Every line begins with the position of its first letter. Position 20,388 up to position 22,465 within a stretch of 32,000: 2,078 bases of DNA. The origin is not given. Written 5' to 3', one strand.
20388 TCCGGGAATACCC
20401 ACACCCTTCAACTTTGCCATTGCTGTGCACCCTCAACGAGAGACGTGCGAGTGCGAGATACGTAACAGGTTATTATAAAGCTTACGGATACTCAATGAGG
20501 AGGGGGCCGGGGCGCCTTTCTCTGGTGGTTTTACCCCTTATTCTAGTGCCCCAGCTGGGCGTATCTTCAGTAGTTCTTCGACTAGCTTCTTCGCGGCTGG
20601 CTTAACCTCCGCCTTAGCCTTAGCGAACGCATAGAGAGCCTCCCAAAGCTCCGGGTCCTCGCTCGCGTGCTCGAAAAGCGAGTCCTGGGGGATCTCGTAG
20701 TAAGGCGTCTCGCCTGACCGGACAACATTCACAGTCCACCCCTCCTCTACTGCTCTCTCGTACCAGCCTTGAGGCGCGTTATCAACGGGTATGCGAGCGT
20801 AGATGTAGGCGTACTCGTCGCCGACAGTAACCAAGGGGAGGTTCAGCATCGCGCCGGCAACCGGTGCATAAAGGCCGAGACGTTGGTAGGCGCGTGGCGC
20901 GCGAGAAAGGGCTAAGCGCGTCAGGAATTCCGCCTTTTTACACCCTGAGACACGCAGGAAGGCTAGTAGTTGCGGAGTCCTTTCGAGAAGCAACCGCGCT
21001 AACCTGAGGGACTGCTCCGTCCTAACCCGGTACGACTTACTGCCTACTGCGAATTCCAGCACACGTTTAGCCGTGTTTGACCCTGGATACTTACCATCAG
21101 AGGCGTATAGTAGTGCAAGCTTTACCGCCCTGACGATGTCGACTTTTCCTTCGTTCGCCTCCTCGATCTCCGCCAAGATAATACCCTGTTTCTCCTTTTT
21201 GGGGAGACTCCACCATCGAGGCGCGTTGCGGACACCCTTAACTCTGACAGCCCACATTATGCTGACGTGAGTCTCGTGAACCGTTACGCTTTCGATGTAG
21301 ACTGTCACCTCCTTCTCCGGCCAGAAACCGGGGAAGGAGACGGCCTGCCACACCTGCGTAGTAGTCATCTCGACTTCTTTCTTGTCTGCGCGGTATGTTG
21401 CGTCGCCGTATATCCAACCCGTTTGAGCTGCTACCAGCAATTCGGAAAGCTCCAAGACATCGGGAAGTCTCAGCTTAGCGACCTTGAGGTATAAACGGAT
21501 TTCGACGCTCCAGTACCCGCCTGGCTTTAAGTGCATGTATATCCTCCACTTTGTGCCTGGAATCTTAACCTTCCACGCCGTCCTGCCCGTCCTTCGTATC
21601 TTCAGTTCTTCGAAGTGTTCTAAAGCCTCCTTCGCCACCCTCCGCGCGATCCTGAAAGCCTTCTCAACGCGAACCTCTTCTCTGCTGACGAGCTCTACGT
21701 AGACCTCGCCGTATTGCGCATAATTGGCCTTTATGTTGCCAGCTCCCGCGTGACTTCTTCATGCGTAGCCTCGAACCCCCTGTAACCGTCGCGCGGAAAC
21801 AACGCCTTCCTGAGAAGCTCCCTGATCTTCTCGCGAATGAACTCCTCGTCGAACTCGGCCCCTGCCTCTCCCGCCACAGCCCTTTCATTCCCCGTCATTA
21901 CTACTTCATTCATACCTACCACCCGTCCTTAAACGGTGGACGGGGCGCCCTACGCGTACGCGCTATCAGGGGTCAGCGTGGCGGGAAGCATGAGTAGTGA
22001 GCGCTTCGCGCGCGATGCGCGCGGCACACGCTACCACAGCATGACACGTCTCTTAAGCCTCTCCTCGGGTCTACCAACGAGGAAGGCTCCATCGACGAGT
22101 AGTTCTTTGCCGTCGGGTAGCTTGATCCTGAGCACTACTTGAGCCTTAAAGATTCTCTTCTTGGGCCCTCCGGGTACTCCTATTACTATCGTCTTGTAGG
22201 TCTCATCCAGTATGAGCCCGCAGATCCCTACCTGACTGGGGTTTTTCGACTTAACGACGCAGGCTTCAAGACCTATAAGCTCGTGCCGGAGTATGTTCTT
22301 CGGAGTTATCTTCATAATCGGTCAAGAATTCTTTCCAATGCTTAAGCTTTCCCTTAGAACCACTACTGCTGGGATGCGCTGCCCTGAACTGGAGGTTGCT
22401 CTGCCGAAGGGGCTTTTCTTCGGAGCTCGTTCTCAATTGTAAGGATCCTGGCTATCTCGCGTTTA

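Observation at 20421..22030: Cassette D sits inside the conserved rnp1-rps17 junction of the ribosomal protein operon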

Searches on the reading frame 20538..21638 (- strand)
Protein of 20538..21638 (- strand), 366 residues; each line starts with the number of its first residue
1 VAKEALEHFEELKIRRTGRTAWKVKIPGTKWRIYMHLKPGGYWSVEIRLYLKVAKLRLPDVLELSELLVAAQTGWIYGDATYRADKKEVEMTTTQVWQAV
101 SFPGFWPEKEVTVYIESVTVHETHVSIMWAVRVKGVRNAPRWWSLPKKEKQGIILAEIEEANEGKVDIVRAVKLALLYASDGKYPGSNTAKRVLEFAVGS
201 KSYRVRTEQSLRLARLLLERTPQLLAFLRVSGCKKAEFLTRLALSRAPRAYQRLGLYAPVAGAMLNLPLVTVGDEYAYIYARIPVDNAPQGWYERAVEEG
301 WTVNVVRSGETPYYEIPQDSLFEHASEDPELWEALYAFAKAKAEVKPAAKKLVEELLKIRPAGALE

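Call 5: search_protein_families(library=pfam, proteins=[window:20538-21638:-], max_evalue=0.01)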
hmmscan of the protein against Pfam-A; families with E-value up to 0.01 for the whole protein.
window:20538-21638:- (366 aa): 0 families

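Call 9: search_protein_families(library=ncbifam, proteins=[window:20538-21638:-], max_evalue=1)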
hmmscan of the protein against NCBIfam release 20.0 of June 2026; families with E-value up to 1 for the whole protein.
window:20538-21638:- (366 aa): 0 families

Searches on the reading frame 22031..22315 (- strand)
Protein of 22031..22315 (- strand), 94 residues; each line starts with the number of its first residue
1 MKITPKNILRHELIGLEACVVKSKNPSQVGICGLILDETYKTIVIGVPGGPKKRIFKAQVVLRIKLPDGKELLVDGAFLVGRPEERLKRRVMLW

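Call 5: search_protein_families(library=pfam, proteins=[window:22031-22315:-], max_evalue=0.01)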
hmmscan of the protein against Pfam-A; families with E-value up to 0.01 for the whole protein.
window:22031-22315:- (94 aa): 1 family
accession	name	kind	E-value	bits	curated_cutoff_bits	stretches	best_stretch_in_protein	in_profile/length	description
PF01868.21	RNase_P-MRP_p29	-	1.4e-22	79.9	27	1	6-89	1-84/84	Ribonuclease P/MRP, subunit p29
